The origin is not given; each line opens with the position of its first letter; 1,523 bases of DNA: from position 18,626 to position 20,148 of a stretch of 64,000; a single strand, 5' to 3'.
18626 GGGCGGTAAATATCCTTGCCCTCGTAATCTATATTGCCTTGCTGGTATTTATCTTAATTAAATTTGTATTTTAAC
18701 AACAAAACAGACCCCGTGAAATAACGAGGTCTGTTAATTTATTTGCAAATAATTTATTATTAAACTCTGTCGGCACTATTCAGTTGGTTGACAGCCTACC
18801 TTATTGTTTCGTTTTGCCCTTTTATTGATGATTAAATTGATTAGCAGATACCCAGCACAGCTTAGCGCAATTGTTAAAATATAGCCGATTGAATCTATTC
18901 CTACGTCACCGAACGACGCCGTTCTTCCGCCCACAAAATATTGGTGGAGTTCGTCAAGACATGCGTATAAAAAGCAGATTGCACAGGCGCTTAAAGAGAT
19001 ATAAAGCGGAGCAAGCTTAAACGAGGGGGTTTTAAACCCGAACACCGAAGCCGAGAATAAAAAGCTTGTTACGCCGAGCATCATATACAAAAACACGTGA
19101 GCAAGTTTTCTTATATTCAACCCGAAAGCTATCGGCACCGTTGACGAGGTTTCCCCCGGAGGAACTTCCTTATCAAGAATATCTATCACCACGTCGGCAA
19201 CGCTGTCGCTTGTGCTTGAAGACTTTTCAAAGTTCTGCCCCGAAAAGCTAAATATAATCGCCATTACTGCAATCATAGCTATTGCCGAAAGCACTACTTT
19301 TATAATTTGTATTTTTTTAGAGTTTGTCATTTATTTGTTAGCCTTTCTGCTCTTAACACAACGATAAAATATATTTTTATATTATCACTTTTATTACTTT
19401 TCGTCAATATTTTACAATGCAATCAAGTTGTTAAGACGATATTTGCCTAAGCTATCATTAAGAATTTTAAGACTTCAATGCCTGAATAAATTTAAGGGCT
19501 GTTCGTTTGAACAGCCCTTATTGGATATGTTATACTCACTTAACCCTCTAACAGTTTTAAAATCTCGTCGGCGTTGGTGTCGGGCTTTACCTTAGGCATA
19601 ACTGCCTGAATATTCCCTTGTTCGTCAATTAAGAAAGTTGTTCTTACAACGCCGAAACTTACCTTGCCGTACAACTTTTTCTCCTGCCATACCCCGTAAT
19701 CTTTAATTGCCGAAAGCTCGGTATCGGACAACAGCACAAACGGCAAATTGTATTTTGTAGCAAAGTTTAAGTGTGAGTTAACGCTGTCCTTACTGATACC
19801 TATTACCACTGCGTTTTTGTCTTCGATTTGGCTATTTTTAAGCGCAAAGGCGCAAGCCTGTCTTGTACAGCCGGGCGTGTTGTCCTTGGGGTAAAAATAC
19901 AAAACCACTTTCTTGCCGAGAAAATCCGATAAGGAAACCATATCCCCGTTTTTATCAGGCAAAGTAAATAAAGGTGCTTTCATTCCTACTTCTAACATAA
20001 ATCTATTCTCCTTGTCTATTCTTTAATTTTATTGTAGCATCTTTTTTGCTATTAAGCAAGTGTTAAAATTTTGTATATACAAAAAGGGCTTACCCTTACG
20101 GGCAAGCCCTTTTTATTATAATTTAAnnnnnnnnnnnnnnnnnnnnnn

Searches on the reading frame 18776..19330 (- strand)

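Call 67: search_protein_families(library=pfam, proteins=[window:18776-19330:-], max_evalue=0.001)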
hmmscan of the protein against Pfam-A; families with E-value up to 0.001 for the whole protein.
window:18776-19330:- (184 aa): 1 family
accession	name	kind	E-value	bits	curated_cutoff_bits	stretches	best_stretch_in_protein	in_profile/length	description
PF04892.17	VanZ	-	3.2e-18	67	30.1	1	17-157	3-122/126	VanZ like family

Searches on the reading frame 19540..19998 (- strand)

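Call 67: search_protein_families(library=pfam, proteins=[window:19540-19998:-], max_evalue=0.001)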
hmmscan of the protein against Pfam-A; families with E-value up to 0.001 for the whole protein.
window:19540-19998:- (152 aa): 2 families
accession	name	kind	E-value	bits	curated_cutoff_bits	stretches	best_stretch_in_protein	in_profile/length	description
PF00578.27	AhpC-TSA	-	7.6e-40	136.2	26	1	4-132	1-123/124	AhpC/TSA family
PF08534.16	Redoxin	-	4.1e-24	85.5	26.6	1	4-145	2-146/148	Redoxin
